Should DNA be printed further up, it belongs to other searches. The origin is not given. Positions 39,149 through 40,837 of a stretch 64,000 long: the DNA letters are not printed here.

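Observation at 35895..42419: Candidate osmoadaptation island: two retaining GT-A glycosyltransferases, an MpgP/YedP-type phosphatase, MscS, a TM-helix-repeat protein and a Ca2+/Na+ antiporter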

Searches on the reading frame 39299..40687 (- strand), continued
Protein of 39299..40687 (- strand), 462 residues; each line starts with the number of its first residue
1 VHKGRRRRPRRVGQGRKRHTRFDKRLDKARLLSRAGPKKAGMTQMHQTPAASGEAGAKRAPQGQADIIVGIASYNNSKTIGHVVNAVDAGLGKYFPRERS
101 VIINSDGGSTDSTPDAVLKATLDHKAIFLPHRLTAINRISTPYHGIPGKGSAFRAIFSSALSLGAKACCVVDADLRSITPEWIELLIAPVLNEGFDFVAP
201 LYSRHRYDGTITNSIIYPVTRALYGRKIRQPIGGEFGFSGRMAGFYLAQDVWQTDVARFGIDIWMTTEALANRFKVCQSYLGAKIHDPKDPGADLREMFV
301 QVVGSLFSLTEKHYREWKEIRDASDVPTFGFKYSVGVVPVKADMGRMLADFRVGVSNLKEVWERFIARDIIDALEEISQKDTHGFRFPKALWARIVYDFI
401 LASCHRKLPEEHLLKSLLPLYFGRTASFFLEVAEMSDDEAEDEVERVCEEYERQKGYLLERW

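Call 70: search_protein_families(library=ncbifam, proteins=[L089:9293-9988:+, L089:10025-11245:-, L089:11242-12105:-, L089:12109-13962:-, L089:14210-15964:-, L025:4409-7417:+, L029:7601-9763:+], max_evalue=0.00001)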
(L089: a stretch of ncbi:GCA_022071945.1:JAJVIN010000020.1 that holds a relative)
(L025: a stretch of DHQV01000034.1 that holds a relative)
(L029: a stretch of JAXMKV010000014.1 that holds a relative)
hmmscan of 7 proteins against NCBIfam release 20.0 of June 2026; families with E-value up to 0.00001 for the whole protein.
L089:9293-9988:+ (231 aa): 1 family
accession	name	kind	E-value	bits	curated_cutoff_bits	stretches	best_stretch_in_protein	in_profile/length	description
NF033912.1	msc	subfamily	8.4e-07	28.5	100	0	14-211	177-365/365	mechanosensitive ion channel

L089:10025-11245:- (406 aa): 2 families
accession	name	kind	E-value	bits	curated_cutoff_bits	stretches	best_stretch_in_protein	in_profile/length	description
NF040724.1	GpgS_Meth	equivalog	2.1e-98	329.8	700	1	3-398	2-396/402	glucosyl-3-phosphoglycerate synthase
NF010496.0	PRK13915.1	equivalog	3.9e-17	62.3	262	1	121-321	101-280/307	glucosyl-3-phosphoglycerate synthase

L089:11242-12105:- (287 aa): 13 families
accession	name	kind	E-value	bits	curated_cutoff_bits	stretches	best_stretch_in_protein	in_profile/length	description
TIGR01486.1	HAD-SF-IIB-MPGP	subfamily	5.1e-46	157.1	164.75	1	19-263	1-256/257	mannosyl-3-phosphoglycerate phosphatase family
NF001217.0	PRK00192.1-4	equivalog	3.4e-38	131.7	373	1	18-264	9-261/265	mannosyl-3-phosphoglycerate phosphatase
NF001216.0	PRK00192.1-2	equivalog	5.2e-37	127.7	353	1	18-264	7-261/275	mannosyl-3-phosphoglycerate phosphatase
TIGR02463.1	MPGP_rel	hypoth_equivalog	8.2e-35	120.6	282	1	19-228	1-215/216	mannosyl-3-phosphoglycerate phosphatase-related protein YedP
NF001218.0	PRK00192.1-5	equivalog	2.8e-32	112.5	362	1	16-266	3-271/275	mannosyl-3-phosphoglycerate phosphatase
TIGR02461.1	osmo_MPG_phos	equivalog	1.8e-30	106.7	244.35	1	19-228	1-226/227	mannosyl-3-phosphoglycerate phosphatase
NF002976.0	PRK03669.1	equivalog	4e-27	95.3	315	1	17-263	7-267/271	mannosyl-3-phosphoglycerate phosphatase-related protein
NF001215.0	PRK00192.1-1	equivalog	2.4e-23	82.7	488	1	19-264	8-259/265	mannosyl-3-phosphoglycerate phosphatase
NF011072.0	PRK14502.1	equivalog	1.1e-14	53.8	762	1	17-86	416-485/694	bifunctional mannosyl-3-phosphoglycerate synthase/mannosyl-3 phosphoglycerate phosphatase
TIGR01484.1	HAD-SF-IIB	subfamily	7e-13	49.1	41.8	1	19-107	1-89/221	HAD-IIB family hydrolase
TIGR00099.1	Cof-subfamily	subfamily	1.5e-12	47.7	137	1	19-108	1-90/256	Cof-type HAD-IIB family hydrolase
TIGR01487.1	Pglycolate_arch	equivalog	5e-08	33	122.75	0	19-88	3-72/215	phosphoglycolate phosphatase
NF007821.0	PRK10530.1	equivalog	4.8e-06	26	274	0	18-84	4-70/272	pyridoxal phosphatase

L089:12109-13962:- (617 aa): 6 families
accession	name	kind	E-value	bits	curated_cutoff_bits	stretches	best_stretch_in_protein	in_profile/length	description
TIGR03852.1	sucrose_gtfA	equivalog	2.7e-61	207.6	334.4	1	92-577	3-467/470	sucrose phosphorylase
TIGR02456.1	treS_nterm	equivalog_domain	1.3e-36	126.3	678.35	1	124-389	42-311/539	maltose alpha-D-glucosyltransferase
TIGR02403.1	trehalose_treC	equivalog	4.9e-15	55.2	799.05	1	124-281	41-198/544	alpha,alpha-phosphotrehalase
NF041090.1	Cyc-maltodext_AglB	equivalog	2.4e-12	46.4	540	1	124-201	79-161/470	cyclomaltodextrinase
NF051899.1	BetGalacBglAAgro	equivalog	1.3e-11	43.6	900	1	125-284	43-205/537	beta-galactosidase BglA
NF008183.0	PRK10933.1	subfamily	4.6e-11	42.1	535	1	126-282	49-206/551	alpha,alpha-phosphotrehalase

L089:14210-15964:- (584 aa): 34 families (the best 25 are shown)
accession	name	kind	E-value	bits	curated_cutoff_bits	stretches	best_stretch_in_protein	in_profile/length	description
TIGR02456.1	treS_nterm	equivalog_domain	6.2e-104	348.4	678.35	2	77-390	1-307/539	maltose alpha-D-glucosyltransferase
NF051899.1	BetGalacBglAAgro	equivalog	3.8e-84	283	900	2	77-282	1-205/537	beta-galactosidase BglA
TIGR02403.1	trehalose_treC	equivalog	1.3e-83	281.6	799.05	2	79-432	2-366/544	alpha,alpha-phosphotrehalase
NF008183.0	PRK10933.1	subfamily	3.5e-82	276.9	535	2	77-432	6-371/551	alpha,alpha-phosphotrehalase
NF008051.0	PRK10785.1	equivalog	3.3e-57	194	568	1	101-451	176-505/607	maltodextrin glucosidase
NF041090.1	Cyc-maltodext_AglB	equivalog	2.4e-46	158.5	540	1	101-451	62-351/470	cyclomaltodextrinase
NF041321.1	Alpha-amyl_MalA_Halo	equivalog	2e-44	152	875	1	77-449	255-567/666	alpha-amylase MalA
NF011083.0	PRK14510.1-2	equivalog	4.1e-28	97.4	1322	1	101-407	220-502/1186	bifunctional glycogen debranching protein GlgX/4-alpha-glucanotransferase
TIGR02402.1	trehalose_TreZ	equivalog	3e-21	75.3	538.8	1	66-183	79-185/545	malto-oligosyltrehalose trehalohydrolase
NF007060.0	PRK09505.2-5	equivalog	3.6e-21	74.8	790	2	101-184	232-322/690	alpha-amylase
NF007053.0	PRK09505.1-3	equivalog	4e-20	71.6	1269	2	101-184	228-318/687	alpha-amylase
NF007052.0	PRK09505.1-2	equivalog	1.6e-19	69.5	749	1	101-184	226-316/677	alpha-amylase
NF007059.0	PRK09505.2-4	equivalog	1.7e-19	69.6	865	1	101-185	226-317/683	alpha-amylase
NF007051.0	PRK09505.1-1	equivalog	1.3e-17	63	864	1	133-185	275-327/686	alpha-amylase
NF007058.0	PRK09505.2-3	equivalog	2.4e-17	62.3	897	1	101-185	247-338/742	alpha-amylase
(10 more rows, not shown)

L025:4409-7417:+ (1003 aa): 14 families
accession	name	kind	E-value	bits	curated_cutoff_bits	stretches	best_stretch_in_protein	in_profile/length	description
NF011087.0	PRK14511.1-5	equivalog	0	1459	1556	1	16-1002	6-995/996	malto-oligosyltrehalose synthase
NF011077.0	PRK14507.1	equivalog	0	1159.9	2148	1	18-1002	739-1691/1693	malto-oligosyltrehalose synthase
NF011088.0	PRK14511.1-6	equivalog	2.7e-299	995.6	1877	1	20-1000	34-1007/1009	malto-oligosyltrehalose synthase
TIGR02401.1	trehalose_TreY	equivalog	3.9e-278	925.2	498.65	1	22-1000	1-837/838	malto-oligosyltrehalose synthase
NF011086.0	PRK14511.1-3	equivalog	1.9e-216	721.2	1411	1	23-1002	5-923/924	malto-oligosyltrehalose synthase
NF011085.0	PRK14511.1-2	equivalog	9e-206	685.8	1312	3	414-999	315-870/873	malto-oligosyltrehalose synthase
NF011084.0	PRK14511.1-1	equivalog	1.7e-128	430.4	1021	4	599-923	394-679/728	malto-oligosyltrehalose synthase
NF008051.0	PRK10785.1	equivalog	1.9e-13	49.5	568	1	43-129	185-266/607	maltodextrin glucosidase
TIGR02403.1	trehalose_treC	equivalog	4.3e-12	45.5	799.05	1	43-116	33-105/544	alpha,alpha-phosphotrehalase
NF041090.1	Cyc-maltodext_AglB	equivalog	6e-12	45.1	540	1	43-116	71-142/470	cyclomaltodextrinase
TIGR02456.1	treS_nterm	equivalog_domain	3.8e-09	35.6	678.35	1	43-122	34-109/539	maltose alpha-D-glucosyltransferase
NF008183.0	PRK10933.1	subfamily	5e-07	28.8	535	1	43-116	39-111/551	alpha,alpha-phosphotrehalase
NF041321.1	Alpha-amyl_MalA_Halo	equivalog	5.2e-06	25.1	875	0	36-125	281-367/666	alpha-amylase MalA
NF011083.0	PRK14510.1-2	equivalog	8.2e-06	23.6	1322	0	43-112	229-296/1186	bifunctional glycogen debranching protein GlgX/4-alpha-glucanotransferase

L029:7601-9763:+ (721 aa): 19 families
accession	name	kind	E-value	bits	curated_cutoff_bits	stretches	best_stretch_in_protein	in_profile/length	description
TIGR01486.1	HAD-SF-IIB-MPGP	subfamily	1.1e-69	234.6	164.75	1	9-266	1-256/257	mannosyl-3-phosphoglycerate phosphatase family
TIGR02461.1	osmo_MPG_phos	equivalog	1.9e-67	227.7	244.35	1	9-232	1-226/227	mannosyl-3-phosphoglycerate phosphatase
NF001216.0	PRK00192.1-2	equivalog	9.1e-62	208.9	353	1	5-271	4-265/275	mannosyl-3-phosphoglycerate phosphatase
NF041176.1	GlyK_Thmprot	equivalog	1.7e-60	205.4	550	1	282-709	4-394/397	glycerate 2-kinase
NF001218.0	PRK00192.1-5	equivalog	2.9e-59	200.9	362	1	5-270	2-272/275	mannosyl-3-phosphoglycerate phosphatase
NF011072.0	PRK14502.1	equivalog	2.4e-55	188.2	762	1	5-265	414-688/694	bifunctional mannosyl-3-phosphoglycerate synthase/mannosyl-3 phosphoglycerate phosphatase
NF040791.1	gly_kin_Thpl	equivalog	8.7e-55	186.6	670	1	310-706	40-407/410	glycerate 2-kinase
TIGR02463.1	MPGP_rel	hypoth_equivalog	1.9e-48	165.1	282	1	9-232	1-215/216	mannosyl-3-phosphoglycerate phosphatase-related protein YedP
NF002976.0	PRK03669.1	equivalog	1.5e-47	162.2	315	1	7-266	7-267/271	mannosyl-3-phosphoglycerate phosphatase-related protein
NF001217.0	PRK00192.1-4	equivalog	1.6e-41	142.6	373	1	7-268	8-262/265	mannosyl-3-phosphoglycerate phosphatase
NF009342.0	PRK12702.1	equivalog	4.5e-38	131.3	596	1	9-163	3-160/302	mannosyl-3-phosphoglycerate phosphatase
NF001215.0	PRK00192.1-1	equivalog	2.1e-24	86.1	488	1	9-237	8-226/265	mannosyl-3-phosphoglycerate phosphatase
TIGR01484.1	HAD-SF-IIB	subfamily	2.6e-19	70.2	41.8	1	9-232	1-221/221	HAD-IIB family hydrolase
TIGR00099.1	Cof-subfamily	subfamily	7.7e-14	51.9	137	1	9-76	1-67/256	Cof-type HAD-IIB family hydrolase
TIGR01487.1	Pglycolate_arch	equivalog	4.3e-10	39.8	122.75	0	9-76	3-70/215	phosphoglycolate phosphatase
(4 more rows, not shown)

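Call 72: search_protein_families(library=ncbifam, proteins=[L025:7441-8676:+, L025:8672-9097:+, L007:6659-8011:+, L025:1956-4433:+], max_evalue=0.00001)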
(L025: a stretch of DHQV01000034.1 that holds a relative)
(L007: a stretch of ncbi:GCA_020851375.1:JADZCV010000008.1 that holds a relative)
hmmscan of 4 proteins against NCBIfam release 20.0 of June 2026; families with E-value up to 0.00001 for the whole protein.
L025:7441-8676:+ (412 aa): 12 families
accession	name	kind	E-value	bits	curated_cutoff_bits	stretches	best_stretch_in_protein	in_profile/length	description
NF003670.0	PRK05293.1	equivalog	2.6e-110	368.9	470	1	4-383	3-379/382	glucose-1-phosphate adenylyltransferase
TIGR02091.1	glgC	equivalog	5e-93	312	424.9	1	6-364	1-363/364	glucose-1-phosphate adenylyltransferase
NF001947.0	PRK00725.1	subfamily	9.4e-86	288.2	470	1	3-367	14-397/426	glucose-1-phosphate adenylyltransferase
NF002023.0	PRK00844.1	subfamily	4e-83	279.5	458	1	3-366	4-384/408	glucose-1-phosphate adenylyltransferase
TIGR02092.1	glgD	equivalog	7.9e-62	209.4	236.6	1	5-364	2-355/370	glucose-1-phosphate adenylyltransferase subunit GlgD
NF002772.0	PRK02862.1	equivalog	9e-61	205.9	537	2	3-192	1-185/429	glucose-1-phosphate adenylyltransferase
NF052502.1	man1P_GTase_Rv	exception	3.8e-25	88.5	440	1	8-364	3-331/352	mannose-1-phosphate guanylyltransferase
TIGR01208.1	rmlA_long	equivalog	1e-19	70.7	320.25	1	8-346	2-313/353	glucose-1-phosphate thymidylyltransferase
TIGR03992.1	Arch_glmU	subfamily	2.7e-11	43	292.1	1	8-244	3-211/393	bifunctional sugar-1-phosphate nucleotidylyltransferase/acetyltransferase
TIGR02623.1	G1P_cyt_trans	equivalog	7.1e-09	35.5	300.25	1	121-250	121-235/255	glucose-1-phosphate cytidylyltransferase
NF041313.1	UDPGP_AglF_Halo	equivalog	5.7e-08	32.5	400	1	8-221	3-195/234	UTP--glucose-1-phosphate uridylyltransferase AglF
NF010934.1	PRK14354.1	equivalog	1.6e-06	26.9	450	1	102-342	74-308/447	bifunctional UDP-N-acetylglucosamine diphosphorylase/glucosamine-1-phosphate N-acetyltransferase GlmU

L025:8672-9097:+ (142 aa): 0 families

L007:6659-8011:+ (450 aa): 2 families
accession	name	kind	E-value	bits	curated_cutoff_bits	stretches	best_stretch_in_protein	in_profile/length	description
NF041176.1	GlyK_Thmprot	equivalog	5.4e-74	249.8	550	1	16-445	5-396/397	glycerate 2-kinase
NF040791.1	gly_kin_Thpl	equivalog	3.5e-64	217.5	670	1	41-440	38-407/410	glycerate 2-kinase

L025:1956-4433:+ (826 aa): 0 families

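Call 82: find_encoding_contigs(protein=P0397, flank=7000, max_places=2)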
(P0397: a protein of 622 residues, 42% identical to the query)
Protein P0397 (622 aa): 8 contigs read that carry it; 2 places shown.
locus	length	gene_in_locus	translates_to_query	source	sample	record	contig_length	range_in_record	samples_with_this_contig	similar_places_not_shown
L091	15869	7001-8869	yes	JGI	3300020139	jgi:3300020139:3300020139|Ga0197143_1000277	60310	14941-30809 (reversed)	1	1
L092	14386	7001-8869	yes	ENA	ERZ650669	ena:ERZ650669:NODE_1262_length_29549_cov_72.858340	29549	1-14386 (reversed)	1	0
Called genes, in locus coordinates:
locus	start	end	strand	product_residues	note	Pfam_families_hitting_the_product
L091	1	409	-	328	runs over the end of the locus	PF01479:S4, PF00849:PseudoU_synth_2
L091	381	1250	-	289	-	PF00929:RNase_T, PF13482:RNase_H_2 (faint), PF13280:WYL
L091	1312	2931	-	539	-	PF00389:2-Hacid_dh, PF02826:2-Hacid_dh_C, PF19304:PGDH_inter, PF01842:ACT (weak)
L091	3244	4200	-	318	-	PF07920:DUF1684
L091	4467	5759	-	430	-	PF00202:Aminotran_3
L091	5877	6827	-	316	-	PF08240:ADH_N, PF00107:ADH_zinc_N, PF13602:ADH_zinc_N_2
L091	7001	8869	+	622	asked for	PF00535:Glycos_transf_2, PF13641:Glyco_tranf_2_3 (weak), PF21969:MGS_GT, PF02254:TrkA_N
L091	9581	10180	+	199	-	-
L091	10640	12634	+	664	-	PF00999:Na_H_Exchanger, PF02254:TrkA_N, PF02080:TrkA_C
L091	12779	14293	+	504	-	PF00069:Pkinase, PF07714:PK_Tyr_Ser-Thr, PF03109:ABC1 (faint)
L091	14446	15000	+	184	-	-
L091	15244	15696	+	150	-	PF14464:Prok-JAB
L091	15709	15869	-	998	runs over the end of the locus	PF00270:DEAD, PF04851:ResIII, PF22527:DEXQc_Suv3, PF00271:Helicase_C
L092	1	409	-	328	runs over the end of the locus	PF01479:S4, PF00849:PseudoU_synth_2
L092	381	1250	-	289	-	PF00929:RNase_T, PF13482:RNase_H_2 (faint), PF13280:WYL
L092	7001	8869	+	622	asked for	PF00535:Glycos_transf_2, PF13641:Glyco_tranf_2_3 (weak), PF21969:MGS_GT, PF02254:TrkA_N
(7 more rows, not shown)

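Call 83: find_encoding_contigs(protein=P0441, flank=7000, max_places=2)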
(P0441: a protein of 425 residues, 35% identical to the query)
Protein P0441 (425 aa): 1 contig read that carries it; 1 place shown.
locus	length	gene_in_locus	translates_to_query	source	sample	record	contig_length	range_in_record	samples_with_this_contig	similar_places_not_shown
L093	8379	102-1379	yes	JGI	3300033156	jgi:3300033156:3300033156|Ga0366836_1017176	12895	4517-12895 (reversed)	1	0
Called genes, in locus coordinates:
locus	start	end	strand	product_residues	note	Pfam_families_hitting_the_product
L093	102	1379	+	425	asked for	-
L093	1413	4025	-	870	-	PF02861:Clp_N, PF23569:NBD_SMAX1, PF00004:AAA, PF17871:AAA_lid_9, PF00004:AAA, PF07724:AAA_2, PF07728:AAA_5, PF10431:ClpB_D2-small, +6 more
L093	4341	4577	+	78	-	PF04023:FeoA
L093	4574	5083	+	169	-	PF01926:MMR_HSR1, PF02421:FeoB_N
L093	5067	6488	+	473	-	PF07670:Gate, PF07664:FeoB_C, PF07670:Gate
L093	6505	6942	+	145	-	PF01325:Fe_dep_repress, PF02742:Fe_dep_repr_C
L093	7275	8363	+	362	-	PF00356:LacI, PF00532:Peripla_BP_1, PF13407:Peripla_BP_4, PF13377:Peripla_BP_3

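Call 84: find_encoding_contigs(protein=P0365, flank=7000, max_places=2)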
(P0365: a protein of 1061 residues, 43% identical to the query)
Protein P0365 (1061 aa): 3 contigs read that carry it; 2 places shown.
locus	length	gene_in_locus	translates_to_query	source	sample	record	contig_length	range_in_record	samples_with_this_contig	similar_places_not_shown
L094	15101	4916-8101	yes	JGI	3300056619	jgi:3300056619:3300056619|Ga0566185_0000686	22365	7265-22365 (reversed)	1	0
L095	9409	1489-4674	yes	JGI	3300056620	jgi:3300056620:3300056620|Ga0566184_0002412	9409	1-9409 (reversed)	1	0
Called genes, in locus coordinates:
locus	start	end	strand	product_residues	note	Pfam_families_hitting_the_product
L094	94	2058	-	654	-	PF00989:PAS, PF13426:PAS_9, PF00158:Sigma54_activat, PF14532:Sigma54_activ_2, PF20030:bpMoxR (weak), PF07728:AAA_5, PF25601:AAA_lid_14, PF02954:HTH_8, +3 more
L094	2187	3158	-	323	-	PF00702:Hydrolase (faint), PF05116:S6PP (faint), PF08282:Hydrolase_3, PF12710:HAD (faint), PF08282:Hydrolase_3 (weak)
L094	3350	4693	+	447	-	PF13660:DUF4147, PF05161:MOFRL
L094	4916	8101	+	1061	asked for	PF00582:Usp (weak), PF00535:Glycos_transf_2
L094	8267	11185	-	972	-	-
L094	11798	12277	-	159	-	-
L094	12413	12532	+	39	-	-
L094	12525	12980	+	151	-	-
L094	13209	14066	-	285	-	PF01797:Y1_Tnp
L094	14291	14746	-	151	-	-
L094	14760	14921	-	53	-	-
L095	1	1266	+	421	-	?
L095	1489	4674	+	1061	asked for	PF00582:Usp (weak), PF00535:Glycos_transf_2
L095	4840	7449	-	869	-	-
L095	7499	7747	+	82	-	-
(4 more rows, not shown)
